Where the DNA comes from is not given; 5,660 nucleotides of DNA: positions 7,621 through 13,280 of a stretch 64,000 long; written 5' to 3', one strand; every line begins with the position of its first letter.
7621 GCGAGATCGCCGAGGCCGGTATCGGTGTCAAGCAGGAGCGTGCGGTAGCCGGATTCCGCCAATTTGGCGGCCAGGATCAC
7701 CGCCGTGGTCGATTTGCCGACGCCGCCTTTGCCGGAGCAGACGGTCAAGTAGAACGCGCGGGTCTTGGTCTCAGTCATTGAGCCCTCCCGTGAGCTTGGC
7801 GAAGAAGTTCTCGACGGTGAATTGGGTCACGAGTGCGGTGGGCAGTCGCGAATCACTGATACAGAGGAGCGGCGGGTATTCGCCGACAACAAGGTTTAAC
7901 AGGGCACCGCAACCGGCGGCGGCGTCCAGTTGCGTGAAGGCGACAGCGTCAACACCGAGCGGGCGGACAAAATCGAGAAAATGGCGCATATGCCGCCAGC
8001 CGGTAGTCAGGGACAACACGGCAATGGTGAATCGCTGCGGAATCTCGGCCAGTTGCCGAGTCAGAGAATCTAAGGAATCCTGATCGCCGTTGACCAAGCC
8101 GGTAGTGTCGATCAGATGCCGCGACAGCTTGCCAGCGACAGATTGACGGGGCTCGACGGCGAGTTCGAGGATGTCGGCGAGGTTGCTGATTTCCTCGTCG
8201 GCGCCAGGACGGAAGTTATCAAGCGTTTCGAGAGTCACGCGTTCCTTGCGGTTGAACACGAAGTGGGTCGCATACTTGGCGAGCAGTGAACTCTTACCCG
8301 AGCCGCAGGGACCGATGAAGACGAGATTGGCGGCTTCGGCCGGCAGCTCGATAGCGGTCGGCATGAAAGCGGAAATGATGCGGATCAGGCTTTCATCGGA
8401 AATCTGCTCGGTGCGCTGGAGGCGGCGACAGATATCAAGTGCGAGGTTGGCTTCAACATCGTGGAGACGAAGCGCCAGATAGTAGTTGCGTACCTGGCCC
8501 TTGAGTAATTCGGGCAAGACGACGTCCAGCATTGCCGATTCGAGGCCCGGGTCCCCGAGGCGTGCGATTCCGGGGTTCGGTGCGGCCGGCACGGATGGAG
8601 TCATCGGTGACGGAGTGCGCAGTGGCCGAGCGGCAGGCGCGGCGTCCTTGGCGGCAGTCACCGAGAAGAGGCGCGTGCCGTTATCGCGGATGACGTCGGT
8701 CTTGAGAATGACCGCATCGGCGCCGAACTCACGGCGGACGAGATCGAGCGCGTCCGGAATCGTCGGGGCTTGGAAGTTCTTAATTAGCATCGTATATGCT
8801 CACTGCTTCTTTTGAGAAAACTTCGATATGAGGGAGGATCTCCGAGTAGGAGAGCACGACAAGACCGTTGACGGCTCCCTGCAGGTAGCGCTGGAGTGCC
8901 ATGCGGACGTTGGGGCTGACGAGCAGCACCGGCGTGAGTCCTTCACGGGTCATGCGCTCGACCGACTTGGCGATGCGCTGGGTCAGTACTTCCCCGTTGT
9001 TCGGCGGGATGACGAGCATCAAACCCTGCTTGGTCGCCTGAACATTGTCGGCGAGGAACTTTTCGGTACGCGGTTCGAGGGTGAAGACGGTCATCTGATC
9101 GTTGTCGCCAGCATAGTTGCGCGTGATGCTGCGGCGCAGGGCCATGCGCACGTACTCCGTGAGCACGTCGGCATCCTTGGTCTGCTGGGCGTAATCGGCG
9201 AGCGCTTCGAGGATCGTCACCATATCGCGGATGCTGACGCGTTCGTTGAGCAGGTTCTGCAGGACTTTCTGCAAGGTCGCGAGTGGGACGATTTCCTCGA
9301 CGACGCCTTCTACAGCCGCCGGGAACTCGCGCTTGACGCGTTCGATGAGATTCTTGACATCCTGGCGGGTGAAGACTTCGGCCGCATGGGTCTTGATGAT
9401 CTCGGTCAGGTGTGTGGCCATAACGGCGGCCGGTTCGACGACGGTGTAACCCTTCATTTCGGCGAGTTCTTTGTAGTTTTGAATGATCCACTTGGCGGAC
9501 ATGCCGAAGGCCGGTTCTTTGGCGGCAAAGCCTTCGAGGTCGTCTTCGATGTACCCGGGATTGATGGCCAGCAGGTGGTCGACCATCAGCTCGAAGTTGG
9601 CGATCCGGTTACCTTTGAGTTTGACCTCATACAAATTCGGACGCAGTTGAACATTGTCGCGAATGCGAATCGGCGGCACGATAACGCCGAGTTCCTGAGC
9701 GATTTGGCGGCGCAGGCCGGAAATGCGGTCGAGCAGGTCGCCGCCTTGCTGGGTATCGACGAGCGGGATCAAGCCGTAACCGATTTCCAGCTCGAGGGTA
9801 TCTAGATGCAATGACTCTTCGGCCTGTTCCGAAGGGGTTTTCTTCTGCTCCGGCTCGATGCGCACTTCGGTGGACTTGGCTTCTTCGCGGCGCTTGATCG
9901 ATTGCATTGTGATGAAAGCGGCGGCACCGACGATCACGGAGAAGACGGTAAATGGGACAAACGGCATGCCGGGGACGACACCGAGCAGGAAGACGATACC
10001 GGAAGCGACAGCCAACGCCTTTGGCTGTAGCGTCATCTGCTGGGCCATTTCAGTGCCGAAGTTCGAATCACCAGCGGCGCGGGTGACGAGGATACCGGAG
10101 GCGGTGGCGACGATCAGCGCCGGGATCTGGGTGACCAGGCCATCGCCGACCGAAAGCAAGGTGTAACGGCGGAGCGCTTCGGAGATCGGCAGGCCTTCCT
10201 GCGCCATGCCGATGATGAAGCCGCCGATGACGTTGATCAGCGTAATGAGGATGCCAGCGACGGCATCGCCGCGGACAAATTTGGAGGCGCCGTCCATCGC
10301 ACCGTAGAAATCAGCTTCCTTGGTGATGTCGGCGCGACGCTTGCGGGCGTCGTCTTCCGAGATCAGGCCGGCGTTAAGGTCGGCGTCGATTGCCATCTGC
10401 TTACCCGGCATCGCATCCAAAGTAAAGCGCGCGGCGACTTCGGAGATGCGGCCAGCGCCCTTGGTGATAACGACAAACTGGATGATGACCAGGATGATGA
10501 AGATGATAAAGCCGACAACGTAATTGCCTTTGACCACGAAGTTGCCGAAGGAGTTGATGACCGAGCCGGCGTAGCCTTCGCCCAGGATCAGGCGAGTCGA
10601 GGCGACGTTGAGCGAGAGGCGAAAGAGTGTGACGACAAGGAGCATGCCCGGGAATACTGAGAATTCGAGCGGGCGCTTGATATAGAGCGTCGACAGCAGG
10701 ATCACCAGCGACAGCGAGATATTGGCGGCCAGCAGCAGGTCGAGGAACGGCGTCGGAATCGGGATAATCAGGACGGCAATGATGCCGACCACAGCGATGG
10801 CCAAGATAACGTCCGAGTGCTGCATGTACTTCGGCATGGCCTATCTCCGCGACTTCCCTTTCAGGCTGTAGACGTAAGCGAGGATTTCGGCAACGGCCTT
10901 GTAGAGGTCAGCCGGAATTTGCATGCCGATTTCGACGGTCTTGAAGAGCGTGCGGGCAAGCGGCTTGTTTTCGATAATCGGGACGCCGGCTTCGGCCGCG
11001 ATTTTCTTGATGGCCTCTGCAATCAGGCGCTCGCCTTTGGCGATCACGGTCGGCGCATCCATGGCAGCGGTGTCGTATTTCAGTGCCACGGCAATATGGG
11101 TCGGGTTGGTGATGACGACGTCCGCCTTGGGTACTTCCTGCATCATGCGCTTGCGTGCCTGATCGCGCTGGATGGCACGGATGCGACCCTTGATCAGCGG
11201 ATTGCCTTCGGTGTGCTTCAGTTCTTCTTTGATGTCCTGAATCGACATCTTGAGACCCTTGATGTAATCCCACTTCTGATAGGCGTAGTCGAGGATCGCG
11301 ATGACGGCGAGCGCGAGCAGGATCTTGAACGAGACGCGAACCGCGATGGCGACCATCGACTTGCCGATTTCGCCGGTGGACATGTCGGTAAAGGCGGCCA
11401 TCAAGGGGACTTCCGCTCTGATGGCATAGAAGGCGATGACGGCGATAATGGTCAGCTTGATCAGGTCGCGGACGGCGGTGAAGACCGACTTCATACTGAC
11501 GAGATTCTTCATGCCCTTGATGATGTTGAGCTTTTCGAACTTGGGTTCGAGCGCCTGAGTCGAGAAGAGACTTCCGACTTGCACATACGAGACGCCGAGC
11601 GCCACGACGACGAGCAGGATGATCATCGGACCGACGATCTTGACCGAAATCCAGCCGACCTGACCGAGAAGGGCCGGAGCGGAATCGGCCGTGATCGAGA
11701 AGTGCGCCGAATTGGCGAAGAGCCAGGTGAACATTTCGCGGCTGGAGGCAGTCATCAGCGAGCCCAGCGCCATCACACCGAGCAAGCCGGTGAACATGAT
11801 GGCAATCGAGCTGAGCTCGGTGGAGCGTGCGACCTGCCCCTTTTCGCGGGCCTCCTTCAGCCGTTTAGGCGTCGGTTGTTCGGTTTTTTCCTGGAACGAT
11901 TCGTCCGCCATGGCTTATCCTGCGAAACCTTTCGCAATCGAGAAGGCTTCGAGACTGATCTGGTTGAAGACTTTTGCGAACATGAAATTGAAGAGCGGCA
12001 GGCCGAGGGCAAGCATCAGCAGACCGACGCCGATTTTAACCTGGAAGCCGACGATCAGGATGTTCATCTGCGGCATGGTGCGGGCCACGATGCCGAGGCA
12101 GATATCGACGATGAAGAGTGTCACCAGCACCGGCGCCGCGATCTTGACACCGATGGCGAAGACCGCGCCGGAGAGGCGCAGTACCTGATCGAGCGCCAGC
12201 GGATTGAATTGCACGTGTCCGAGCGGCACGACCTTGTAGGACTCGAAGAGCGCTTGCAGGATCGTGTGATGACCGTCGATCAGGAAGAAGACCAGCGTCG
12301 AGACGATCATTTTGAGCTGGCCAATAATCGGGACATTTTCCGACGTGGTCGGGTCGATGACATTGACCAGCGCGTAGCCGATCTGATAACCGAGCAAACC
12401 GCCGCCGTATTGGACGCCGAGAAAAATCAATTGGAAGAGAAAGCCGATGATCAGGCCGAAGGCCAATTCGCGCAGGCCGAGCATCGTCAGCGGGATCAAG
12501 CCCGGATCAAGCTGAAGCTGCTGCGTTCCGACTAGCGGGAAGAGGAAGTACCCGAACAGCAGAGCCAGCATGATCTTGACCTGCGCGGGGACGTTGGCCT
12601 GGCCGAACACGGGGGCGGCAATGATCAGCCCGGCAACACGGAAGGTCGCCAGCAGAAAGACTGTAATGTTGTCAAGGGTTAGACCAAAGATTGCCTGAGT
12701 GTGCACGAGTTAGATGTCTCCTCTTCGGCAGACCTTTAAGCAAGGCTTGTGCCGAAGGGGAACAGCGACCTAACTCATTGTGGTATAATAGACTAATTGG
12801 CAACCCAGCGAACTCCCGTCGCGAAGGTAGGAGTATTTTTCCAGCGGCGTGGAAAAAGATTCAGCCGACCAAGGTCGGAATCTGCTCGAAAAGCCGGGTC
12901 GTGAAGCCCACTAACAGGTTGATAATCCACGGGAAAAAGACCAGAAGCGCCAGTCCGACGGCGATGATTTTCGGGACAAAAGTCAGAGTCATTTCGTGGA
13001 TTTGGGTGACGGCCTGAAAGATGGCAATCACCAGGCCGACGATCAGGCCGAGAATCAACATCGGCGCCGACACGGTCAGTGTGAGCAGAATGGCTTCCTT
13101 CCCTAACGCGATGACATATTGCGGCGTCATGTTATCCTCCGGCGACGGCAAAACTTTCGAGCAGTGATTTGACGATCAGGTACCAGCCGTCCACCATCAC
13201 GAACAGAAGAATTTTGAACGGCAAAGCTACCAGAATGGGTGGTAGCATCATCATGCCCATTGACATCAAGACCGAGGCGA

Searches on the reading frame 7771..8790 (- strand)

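Call 8: search_protein_families(library=pfam, proteins=[window:7771-8790:-])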
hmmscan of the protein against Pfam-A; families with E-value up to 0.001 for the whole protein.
window:7771-8790:- (339 aa): 1 family
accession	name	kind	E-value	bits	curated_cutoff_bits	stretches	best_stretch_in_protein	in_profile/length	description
PF00448.28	SRP54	-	4.2e-16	59.6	22.7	1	156-333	4-194/196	SRP54-type protein, GTPase domain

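Call 43: search_protein_families(library=ncbifam, proteins=[window:7771-8790:-], max_evalue=0.1)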
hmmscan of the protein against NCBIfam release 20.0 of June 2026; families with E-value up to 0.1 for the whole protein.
window:7771-8790:- (339 aa): 12 families
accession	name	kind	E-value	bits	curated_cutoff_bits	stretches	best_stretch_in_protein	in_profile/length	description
TIGR03499.1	FlhF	equivalog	1.6e-26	94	174.15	2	96-213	136-259/286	flagellar biosynthesis GTPase FlhF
NF011312.0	PRK14723.1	equivalog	2.9e-10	39.3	951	1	156-233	188-275/768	flagellar biosynthesis regulator FlhF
NF009366.0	PRK12723.1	equivalog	1.3e-09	37.7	585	1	124-302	144-336/388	flagellar biosynthesis regulator FlhF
NF009367.0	PRK12724.1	equivalog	5.8e-09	35.3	718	1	156-300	226-381/433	flagellar biosynthesis regulator FlhF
TIGR00959.1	ffh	equivalog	6e-08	32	473.2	1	129-302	75-263/428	signal recognition particle protein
TIGR00064.1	ftsY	equivalog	3.9e-07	29.6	260.7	1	151-301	77-247/279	signal recognition particle-docking protein FtsY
NF011310.0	PRK14721.1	equivalog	5.5e-07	29.2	725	2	157-300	195-348/423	flagellar biosynthesis regulator FlhF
NF005230.0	PRK06731.1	equivalog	3.7e-06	26.4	553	1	138-313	71-257/281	flagellar biosynthesis regulator FlhF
TIGR01425.1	SRP54_euk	equivalog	0.007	15.3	576.25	1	133-202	80-148/428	signal recognition particle protein SRP54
NF008421.0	PRK11248.1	equivalog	0.017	14.6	357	1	152-201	25-74/255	taurine ABC transporter ATP-binding subunit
NF011311.0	PRK14722.1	equivalog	0.041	12.9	777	1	156-213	140-198/374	flagellar biosynthesis regulator FlhF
NF002981.0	PRK03695.1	equivalog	0.077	12.3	281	0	153-176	26-49/253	vitamin B12 ABC transporter ATP-binding protein BtuD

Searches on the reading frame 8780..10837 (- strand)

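Call 8: search_protein_families(library=pfam, proteins=[window:8780-10837:-])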
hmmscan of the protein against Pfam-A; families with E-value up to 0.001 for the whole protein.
window:8780-10837:- (685 aa): 1 family
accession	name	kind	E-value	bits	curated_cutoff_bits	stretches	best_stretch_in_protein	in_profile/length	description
PF00771.25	FHIPEP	-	1.5e-270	899.8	29.1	1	19-671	1-656/657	FHIPEP family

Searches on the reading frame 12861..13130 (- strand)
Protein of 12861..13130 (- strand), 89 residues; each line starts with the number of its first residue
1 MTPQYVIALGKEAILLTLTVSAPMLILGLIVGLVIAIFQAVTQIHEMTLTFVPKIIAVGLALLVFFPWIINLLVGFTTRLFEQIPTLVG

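Call 34: find_related_loci(query=window:12861-13130:-, collection=metagenome_contigs, flank=1500)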
Query window:12861-13130:- (89 aa) in metagenome_contigs; peptide patterns used: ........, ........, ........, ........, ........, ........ (x = any residue, [..] = any of these).
600 stretches matched a pattern (row limit reached: there are more); 339 encode a relative of the query (tblastn E <= 1e-3); the best 80 are kept; 80 distinct loci.
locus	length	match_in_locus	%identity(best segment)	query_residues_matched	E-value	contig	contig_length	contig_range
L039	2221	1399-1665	100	1-89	1e-52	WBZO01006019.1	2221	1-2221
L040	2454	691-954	89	2-89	3e-46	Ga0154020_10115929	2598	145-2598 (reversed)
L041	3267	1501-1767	81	1-89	4e-42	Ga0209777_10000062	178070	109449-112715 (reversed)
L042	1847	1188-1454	74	1-89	5e-42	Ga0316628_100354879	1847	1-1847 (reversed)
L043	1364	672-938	75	1-89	4e-42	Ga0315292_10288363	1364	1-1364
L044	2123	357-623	74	1-89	7e-41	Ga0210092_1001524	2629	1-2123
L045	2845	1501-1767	78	1-89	6e-41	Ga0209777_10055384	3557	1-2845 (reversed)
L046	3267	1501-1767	73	1-89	1e-39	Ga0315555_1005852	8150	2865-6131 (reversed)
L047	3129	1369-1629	71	1-87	9e-40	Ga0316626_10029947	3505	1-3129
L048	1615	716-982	74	1-89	4e-39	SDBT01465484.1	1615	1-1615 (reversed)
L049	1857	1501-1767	71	1-89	2e-38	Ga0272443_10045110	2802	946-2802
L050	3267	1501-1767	81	1-89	5e-38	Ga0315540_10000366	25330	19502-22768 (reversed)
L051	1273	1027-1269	77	1-81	1e-38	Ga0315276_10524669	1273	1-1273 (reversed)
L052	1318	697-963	71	1-89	7e-39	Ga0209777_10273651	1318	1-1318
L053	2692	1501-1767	66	1-89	1e-36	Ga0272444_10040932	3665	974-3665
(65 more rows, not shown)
